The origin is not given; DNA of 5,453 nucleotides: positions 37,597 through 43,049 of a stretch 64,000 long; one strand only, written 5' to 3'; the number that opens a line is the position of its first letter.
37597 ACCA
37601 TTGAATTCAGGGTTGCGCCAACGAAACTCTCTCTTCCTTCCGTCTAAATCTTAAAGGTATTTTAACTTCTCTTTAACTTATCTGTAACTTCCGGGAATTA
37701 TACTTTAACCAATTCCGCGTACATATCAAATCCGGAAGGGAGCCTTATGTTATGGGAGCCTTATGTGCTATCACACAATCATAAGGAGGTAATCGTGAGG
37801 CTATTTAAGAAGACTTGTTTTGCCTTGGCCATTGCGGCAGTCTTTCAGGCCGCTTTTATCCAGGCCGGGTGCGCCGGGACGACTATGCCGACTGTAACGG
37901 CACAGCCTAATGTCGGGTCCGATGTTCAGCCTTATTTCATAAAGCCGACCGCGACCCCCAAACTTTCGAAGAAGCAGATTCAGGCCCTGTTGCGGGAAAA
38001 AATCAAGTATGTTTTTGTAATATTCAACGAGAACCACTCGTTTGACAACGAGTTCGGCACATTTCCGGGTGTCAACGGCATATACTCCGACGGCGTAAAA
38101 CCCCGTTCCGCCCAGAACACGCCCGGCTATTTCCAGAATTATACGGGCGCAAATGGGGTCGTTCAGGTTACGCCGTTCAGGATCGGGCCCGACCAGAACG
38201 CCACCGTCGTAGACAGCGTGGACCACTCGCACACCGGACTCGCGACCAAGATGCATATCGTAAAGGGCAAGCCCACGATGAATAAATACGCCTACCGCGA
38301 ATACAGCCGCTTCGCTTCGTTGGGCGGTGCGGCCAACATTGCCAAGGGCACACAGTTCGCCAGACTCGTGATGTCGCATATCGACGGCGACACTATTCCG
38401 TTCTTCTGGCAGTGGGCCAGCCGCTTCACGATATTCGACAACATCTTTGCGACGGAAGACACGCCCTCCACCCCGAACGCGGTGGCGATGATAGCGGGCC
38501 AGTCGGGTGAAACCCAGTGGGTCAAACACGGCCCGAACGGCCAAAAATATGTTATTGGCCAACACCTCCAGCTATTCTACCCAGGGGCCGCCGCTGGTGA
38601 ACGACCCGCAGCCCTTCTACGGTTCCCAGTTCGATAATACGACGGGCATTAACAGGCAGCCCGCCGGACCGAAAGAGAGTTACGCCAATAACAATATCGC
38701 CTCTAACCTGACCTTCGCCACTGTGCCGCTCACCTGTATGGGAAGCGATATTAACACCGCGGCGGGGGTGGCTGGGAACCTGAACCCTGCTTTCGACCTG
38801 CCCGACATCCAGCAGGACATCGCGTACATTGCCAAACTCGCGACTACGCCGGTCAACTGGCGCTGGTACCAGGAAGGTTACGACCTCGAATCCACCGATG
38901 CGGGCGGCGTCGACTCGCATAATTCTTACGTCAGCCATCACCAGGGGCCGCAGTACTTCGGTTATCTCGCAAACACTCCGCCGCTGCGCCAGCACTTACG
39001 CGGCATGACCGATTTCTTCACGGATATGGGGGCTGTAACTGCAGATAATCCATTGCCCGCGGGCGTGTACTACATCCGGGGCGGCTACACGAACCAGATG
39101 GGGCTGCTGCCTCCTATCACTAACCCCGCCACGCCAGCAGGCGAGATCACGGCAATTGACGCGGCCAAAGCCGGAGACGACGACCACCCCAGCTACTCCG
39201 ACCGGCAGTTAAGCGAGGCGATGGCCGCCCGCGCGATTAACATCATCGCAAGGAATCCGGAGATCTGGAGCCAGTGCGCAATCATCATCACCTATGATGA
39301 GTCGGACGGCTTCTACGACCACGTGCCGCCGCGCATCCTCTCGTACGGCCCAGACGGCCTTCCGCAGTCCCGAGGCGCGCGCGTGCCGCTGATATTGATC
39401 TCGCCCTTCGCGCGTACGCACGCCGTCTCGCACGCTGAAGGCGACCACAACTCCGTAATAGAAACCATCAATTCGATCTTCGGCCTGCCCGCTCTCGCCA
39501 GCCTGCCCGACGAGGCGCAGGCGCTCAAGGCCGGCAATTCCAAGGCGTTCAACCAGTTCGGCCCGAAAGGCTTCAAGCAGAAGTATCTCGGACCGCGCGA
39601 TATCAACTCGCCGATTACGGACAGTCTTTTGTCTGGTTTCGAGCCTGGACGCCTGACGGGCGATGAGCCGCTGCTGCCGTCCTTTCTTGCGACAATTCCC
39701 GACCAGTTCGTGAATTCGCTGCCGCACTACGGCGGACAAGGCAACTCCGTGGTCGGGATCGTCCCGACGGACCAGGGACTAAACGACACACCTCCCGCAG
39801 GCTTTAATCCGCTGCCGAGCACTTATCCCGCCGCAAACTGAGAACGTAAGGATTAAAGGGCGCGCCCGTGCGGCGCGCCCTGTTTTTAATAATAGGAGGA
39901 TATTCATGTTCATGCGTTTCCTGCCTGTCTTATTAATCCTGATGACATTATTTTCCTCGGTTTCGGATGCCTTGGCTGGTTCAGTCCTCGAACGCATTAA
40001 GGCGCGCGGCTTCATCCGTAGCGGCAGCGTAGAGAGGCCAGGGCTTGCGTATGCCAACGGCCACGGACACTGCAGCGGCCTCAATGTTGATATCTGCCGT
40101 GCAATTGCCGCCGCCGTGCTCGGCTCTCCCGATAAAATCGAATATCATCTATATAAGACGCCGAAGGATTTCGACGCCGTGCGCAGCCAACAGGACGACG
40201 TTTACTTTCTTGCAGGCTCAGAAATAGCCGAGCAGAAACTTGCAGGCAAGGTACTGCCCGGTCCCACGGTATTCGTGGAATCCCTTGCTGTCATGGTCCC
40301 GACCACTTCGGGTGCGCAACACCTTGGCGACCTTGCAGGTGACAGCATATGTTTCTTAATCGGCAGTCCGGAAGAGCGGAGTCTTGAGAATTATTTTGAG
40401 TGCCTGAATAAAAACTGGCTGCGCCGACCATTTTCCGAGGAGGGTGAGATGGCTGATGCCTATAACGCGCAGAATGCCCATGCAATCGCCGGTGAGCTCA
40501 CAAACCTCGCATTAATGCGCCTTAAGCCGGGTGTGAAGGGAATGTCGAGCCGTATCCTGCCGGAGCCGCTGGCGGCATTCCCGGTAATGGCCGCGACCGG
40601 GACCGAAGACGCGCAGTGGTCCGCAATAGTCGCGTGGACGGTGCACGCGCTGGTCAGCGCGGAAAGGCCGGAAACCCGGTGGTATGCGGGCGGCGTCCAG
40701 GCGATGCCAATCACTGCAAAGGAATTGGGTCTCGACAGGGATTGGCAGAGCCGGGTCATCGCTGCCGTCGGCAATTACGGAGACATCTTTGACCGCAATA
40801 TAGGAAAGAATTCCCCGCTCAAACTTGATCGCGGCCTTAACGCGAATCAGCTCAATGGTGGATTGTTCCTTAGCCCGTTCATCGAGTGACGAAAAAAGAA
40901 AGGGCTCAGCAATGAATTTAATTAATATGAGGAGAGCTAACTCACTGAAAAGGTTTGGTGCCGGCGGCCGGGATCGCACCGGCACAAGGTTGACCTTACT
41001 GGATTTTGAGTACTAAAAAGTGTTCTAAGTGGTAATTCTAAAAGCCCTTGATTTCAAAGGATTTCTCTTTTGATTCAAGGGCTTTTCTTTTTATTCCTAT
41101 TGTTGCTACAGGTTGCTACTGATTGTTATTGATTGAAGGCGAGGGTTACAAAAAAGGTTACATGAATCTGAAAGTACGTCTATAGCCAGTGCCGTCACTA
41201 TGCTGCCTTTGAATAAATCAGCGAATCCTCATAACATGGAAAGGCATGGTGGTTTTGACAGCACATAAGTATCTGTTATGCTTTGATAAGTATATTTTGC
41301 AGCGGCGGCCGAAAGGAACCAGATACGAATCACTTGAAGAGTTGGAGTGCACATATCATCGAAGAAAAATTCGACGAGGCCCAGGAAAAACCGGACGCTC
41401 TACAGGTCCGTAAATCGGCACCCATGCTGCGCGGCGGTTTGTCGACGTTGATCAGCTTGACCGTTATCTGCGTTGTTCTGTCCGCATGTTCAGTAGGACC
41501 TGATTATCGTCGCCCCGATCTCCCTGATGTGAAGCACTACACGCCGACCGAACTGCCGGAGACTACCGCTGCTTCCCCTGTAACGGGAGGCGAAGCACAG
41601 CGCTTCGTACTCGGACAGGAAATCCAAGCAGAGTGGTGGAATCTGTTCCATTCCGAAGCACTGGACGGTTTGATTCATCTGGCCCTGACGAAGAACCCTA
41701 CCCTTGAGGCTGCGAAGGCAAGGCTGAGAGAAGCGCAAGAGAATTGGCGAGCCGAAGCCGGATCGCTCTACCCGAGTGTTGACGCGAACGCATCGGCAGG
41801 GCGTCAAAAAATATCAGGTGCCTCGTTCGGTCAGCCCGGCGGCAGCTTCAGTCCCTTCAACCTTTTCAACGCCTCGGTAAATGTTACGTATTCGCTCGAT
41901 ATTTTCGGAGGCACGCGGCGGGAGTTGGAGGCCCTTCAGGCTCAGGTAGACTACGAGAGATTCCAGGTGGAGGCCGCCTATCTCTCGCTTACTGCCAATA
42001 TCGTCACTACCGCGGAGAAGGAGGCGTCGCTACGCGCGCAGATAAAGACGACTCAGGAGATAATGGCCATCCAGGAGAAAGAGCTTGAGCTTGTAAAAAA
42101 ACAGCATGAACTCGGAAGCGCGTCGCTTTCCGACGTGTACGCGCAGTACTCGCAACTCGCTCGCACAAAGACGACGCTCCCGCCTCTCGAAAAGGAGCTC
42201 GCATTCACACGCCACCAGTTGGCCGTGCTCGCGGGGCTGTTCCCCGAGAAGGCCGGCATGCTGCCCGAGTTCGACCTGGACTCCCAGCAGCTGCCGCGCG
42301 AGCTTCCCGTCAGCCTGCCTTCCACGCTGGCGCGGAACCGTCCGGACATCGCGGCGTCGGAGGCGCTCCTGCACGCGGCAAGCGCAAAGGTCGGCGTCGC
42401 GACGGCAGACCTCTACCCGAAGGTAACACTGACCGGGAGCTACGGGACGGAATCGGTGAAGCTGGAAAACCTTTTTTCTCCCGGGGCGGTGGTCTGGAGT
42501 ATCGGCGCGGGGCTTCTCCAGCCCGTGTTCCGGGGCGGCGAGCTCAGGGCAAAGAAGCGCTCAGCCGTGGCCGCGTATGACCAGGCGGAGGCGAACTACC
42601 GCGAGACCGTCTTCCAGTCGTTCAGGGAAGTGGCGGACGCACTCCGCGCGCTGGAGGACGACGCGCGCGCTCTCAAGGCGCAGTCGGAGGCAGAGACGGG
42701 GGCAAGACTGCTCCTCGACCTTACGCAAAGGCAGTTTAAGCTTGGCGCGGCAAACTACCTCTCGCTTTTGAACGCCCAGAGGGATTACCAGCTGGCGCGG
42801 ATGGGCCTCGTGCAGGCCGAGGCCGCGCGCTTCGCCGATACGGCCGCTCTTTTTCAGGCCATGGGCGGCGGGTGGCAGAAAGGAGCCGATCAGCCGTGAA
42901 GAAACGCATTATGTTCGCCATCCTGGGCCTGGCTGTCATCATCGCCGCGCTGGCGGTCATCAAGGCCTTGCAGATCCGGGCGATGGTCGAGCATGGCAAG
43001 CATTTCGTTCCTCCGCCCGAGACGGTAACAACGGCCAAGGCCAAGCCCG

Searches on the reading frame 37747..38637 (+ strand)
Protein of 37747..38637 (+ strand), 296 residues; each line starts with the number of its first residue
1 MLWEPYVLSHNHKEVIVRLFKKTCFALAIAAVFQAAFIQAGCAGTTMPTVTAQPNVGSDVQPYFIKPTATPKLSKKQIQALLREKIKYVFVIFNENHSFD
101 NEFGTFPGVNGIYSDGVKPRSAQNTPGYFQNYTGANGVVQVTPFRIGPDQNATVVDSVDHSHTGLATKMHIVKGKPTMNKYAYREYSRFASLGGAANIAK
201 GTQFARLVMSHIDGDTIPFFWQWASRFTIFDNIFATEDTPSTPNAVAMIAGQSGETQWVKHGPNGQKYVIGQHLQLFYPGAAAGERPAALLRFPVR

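Call 73: search_protein_families(library=pfam, proteins=[window:37747-38637:+], max_evalue=0.00001)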
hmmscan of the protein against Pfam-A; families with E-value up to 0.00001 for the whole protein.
window:37747-38637:+ (296 aa): 1 family
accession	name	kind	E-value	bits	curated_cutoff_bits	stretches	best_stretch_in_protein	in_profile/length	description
PF04185.19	Phosphoesterase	-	3e-22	79.7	23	1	86-255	1-148/356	Phosphoesterase family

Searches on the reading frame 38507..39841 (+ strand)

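Call 73: search_protein_families(library=pfam, proteins=[window:38507-39841:+], max_evalue=0.00001)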
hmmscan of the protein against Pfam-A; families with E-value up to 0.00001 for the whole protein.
window:38507-39841:+ (444 aa): 1 family
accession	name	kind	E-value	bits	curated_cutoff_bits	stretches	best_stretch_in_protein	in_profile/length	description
PF04185.19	Phosphoesterase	-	4.6e-31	108.7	23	1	87-328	150-356/356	Phosphoesterase family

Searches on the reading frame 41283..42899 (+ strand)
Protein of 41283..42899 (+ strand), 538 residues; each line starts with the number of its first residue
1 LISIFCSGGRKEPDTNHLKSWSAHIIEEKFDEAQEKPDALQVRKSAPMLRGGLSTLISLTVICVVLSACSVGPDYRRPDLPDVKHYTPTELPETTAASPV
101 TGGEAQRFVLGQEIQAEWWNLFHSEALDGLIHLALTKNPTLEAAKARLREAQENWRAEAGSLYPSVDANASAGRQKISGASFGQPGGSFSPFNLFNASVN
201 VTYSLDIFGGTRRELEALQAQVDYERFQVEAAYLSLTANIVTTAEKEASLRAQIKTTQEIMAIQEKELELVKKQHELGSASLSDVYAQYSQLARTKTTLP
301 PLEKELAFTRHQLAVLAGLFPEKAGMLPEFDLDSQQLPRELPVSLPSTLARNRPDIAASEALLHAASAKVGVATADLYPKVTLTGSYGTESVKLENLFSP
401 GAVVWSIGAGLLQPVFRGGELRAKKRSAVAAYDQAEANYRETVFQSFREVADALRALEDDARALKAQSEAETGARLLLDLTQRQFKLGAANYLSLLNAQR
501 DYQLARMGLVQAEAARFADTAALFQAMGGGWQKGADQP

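Call 73: search_protein_families(library=pfam, proteins=[window:41283-42899:+], max_evalue=0.00001)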
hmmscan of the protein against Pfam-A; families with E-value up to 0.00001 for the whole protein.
window:41283-42899:+ (538 aa): 1 family
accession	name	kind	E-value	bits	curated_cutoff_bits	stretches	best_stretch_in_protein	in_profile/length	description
PF02321.23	OEP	-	6.3e-53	179.8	22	2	347-528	6-187/187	Outer membrane efflux protein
